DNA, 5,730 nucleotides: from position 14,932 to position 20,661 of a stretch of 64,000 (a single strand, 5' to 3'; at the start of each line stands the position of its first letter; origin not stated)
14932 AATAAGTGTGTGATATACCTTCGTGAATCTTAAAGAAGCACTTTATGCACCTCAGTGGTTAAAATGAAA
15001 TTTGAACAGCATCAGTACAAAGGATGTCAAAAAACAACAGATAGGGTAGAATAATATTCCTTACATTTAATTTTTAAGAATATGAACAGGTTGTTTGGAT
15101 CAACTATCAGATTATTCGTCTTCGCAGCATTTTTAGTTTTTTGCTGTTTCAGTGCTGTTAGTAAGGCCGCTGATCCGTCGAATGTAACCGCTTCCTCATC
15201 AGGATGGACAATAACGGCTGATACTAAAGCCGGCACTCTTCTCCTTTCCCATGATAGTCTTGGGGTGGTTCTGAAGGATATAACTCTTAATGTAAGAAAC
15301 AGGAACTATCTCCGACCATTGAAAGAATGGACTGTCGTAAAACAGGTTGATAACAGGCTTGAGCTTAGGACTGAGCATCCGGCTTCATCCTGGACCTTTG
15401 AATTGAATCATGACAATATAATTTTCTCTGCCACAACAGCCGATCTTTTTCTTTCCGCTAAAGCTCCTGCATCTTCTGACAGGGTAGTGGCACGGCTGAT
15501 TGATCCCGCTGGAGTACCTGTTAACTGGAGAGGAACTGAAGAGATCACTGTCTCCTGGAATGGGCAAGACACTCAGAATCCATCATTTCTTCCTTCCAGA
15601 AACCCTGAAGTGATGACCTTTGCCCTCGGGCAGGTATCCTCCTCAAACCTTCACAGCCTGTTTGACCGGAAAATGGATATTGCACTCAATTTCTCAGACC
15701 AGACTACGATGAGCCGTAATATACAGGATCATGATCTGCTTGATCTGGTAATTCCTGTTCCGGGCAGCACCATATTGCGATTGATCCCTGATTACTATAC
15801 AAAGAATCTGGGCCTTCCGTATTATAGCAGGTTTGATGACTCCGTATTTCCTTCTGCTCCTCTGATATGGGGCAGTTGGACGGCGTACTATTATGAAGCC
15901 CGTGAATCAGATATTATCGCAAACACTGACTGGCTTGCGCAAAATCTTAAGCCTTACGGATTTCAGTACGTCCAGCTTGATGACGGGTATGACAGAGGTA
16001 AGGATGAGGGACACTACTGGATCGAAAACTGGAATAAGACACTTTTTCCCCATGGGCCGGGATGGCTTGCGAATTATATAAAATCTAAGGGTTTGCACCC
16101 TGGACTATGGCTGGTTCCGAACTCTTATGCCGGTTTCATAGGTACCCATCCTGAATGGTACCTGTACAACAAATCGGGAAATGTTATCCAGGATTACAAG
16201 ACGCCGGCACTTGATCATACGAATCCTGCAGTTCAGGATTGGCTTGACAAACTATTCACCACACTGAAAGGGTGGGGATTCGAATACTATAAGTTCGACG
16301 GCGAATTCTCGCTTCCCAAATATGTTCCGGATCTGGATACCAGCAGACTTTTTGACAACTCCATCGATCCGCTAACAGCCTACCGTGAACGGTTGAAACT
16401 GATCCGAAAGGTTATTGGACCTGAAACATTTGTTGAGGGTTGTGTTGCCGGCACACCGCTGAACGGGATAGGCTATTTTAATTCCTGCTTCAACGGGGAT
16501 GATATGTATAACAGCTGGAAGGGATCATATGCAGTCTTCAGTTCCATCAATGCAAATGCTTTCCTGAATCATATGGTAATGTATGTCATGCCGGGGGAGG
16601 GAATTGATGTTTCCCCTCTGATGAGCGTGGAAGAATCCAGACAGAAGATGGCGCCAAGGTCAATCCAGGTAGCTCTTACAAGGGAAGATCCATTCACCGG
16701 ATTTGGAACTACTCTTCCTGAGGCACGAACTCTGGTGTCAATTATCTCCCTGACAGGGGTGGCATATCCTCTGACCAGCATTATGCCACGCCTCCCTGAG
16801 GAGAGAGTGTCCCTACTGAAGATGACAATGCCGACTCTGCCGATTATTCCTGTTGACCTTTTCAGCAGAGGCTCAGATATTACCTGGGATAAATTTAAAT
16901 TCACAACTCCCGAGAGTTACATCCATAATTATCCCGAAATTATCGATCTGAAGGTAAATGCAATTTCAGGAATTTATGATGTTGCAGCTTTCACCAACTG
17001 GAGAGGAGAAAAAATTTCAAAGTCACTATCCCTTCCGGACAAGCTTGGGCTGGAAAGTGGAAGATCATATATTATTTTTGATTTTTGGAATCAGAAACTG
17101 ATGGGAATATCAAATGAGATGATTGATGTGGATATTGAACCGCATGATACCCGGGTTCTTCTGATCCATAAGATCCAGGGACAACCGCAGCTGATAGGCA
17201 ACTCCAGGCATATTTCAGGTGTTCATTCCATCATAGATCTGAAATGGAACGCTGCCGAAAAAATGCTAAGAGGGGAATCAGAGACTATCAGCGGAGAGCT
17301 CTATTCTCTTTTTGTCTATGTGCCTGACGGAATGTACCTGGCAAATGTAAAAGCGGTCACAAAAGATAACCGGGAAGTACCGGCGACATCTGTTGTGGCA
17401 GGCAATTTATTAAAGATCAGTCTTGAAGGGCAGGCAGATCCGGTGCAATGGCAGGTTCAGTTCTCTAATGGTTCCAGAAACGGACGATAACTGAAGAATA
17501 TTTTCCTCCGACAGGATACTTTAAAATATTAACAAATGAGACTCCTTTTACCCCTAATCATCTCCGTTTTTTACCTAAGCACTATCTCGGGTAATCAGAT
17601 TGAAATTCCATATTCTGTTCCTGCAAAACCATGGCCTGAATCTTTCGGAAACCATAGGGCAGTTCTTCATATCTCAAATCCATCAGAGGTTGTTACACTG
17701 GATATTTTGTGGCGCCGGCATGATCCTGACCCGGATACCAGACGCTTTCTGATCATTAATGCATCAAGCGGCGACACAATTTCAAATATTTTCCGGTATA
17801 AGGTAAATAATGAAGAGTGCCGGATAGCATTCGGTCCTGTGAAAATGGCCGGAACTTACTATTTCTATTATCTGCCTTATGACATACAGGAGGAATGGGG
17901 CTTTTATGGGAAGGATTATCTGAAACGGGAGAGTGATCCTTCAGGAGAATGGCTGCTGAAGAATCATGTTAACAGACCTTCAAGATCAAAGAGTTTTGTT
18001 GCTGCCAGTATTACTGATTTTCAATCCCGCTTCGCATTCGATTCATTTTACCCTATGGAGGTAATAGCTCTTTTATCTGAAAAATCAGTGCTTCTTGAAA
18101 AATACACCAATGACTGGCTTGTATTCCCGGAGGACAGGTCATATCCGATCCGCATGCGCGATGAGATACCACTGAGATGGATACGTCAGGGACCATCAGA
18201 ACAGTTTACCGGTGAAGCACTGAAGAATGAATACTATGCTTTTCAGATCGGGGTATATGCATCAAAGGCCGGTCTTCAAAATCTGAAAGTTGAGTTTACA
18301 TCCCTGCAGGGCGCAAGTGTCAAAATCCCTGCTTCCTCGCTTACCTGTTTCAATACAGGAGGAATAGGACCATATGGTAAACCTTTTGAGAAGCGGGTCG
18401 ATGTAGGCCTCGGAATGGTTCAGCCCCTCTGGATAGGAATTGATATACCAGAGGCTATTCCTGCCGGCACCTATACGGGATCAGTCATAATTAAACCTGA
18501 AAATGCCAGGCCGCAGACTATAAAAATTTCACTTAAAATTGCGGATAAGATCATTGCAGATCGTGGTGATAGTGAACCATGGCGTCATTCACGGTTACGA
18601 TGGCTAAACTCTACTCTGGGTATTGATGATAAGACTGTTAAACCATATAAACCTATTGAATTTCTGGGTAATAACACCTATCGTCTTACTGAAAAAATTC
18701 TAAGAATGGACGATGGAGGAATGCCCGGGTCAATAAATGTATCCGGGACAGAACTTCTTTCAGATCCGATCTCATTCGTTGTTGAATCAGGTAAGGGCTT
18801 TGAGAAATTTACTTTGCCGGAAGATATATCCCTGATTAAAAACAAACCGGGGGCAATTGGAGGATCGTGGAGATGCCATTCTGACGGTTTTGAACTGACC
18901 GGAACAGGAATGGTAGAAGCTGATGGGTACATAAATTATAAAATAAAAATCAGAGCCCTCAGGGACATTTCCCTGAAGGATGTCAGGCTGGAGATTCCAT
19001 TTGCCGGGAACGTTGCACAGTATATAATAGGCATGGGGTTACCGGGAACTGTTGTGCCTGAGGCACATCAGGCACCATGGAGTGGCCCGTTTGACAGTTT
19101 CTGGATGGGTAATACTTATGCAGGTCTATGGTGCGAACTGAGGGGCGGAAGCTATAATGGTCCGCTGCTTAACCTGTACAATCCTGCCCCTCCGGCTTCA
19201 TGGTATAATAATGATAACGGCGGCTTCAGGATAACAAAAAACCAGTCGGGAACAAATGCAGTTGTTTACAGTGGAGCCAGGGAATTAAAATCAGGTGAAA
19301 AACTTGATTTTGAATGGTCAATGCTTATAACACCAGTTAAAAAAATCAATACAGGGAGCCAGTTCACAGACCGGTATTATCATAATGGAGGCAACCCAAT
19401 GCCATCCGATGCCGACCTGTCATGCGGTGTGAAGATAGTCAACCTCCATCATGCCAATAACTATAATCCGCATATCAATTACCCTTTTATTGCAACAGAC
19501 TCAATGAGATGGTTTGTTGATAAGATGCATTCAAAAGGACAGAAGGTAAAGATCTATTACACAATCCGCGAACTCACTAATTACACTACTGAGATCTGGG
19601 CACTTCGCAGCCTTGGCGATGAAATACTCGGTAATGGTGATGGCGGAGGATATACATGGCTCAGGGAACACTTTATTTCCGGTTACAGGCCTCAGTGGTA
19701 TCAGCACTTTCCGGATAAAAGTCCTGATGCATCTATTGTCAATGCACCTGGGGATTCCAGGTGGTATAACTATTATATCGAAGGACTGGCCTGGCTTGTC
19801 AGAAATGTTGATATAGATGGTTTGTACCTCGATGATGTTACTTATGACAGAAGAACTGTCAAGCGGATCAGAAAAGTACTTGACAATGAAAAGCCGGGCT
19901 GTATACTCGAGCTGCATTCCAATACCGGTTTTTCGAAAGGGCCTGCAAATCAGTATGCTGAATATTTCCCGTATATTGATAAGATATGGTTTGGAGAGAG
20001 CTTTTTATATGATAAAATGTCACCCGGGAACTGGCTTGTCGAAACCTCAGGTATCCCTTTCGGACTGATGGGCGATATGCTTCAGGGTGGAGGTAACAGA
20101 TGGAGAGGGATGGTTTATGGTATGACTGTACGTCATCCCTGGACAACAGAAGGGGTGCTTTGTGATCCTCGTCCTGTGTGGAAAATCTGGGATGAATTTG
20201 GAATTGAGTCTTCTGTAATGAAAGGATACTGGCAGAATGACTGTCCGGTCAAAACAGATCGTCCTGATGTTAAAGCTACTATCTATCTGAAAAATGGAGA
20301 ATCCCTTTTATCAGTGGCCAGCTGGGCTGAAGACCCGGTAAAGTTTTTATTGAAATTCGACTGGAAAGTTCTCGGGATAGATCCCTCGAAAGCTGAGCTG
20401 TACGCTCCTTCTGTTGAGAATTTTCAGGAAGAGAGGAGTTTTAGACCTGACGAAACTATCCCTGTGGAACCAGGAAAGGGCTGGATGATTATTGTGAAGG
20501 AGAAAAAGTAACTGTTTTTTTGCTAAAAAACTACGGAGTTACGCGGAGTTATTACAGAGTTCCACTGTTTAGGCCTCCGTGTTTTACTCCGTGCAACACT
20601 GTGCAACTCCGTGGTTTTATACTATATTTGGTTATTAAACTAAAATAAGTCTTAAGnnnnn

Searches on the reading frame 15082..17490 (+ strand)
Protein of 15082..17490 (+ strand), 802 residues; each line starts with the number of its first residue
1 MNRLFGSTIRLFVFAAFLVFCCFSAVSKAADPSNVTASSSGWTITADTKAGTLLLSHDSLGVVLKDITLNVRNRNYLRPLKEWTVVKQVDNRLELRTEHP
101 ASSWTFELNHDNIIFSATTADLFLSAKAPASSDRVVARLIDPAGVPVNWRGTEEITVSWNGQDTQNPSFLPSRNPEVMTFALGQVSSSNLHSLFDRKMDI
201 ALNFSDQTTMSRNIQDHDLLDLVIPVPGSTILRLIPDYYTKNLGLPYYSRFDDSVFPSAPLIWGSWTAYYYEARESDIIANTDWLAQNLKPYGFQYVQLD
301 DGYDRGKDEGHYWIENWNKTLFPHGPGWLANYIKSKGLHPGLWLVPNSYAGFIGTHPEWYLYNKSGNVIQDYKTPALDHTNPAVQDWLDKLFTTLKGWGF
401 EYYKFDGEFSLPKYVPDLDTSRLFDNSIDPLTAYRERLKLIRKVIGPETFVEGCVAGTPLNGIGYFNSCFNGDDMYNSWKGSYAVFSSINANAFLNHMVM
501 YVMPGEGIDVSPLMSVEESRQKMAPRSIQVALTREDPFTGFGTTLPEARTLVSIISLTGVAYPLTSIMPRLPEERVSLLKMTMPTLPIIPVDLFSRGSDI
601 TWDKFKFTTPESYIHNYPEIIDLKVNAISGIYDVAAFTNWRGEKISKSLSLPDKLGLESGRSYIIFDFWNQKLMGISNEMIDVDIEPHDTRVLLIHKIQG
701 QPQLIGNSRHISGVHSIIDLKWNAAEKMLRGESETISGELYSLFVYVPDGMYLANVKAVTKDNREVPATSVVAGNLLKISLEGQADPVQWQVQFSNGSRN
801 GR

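Call 29: search_protein_families(library=pfam, proteins=[window:15082-17490:+], max_evalue=0.0001)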
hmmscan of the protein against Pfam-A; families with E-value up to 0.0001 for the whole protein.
window:15082-17490:+ (802 aa): 2 families
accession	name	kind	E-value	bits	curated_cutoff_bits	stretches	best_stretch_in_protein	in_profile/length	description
PF02065.24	Melibiase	-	5.3e-09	35.9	27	1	259-408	41-192/347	Melibiase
PF17801.7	Melibiase_C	-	9.3e-05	22.9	22.9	0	634-694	17-70/71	Alpha galactosidase C-terminal beta sandwich domain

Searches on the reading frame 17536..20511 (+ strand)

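Call 29: search_protein_families(library=pfam, proteins=[window:17536-20511:+], max_evalue=0.0001)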
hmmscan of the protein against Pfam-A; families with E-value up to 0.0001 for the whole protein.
window:17536-20511:+ (991 aa): 2 families
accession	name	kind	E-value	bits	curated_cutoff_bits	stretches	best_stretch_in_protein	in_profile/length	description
PF19543.5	GH123_N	-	0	1252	22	1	33-988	3-969/969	Glycoside hydrolase 123, N-terminal domain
PF22680.2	Glyco_hydro_123_N_2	-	6e-07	29.8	27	0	288-320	109-141/142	Glycoside hydrolase 123 N-terminal domain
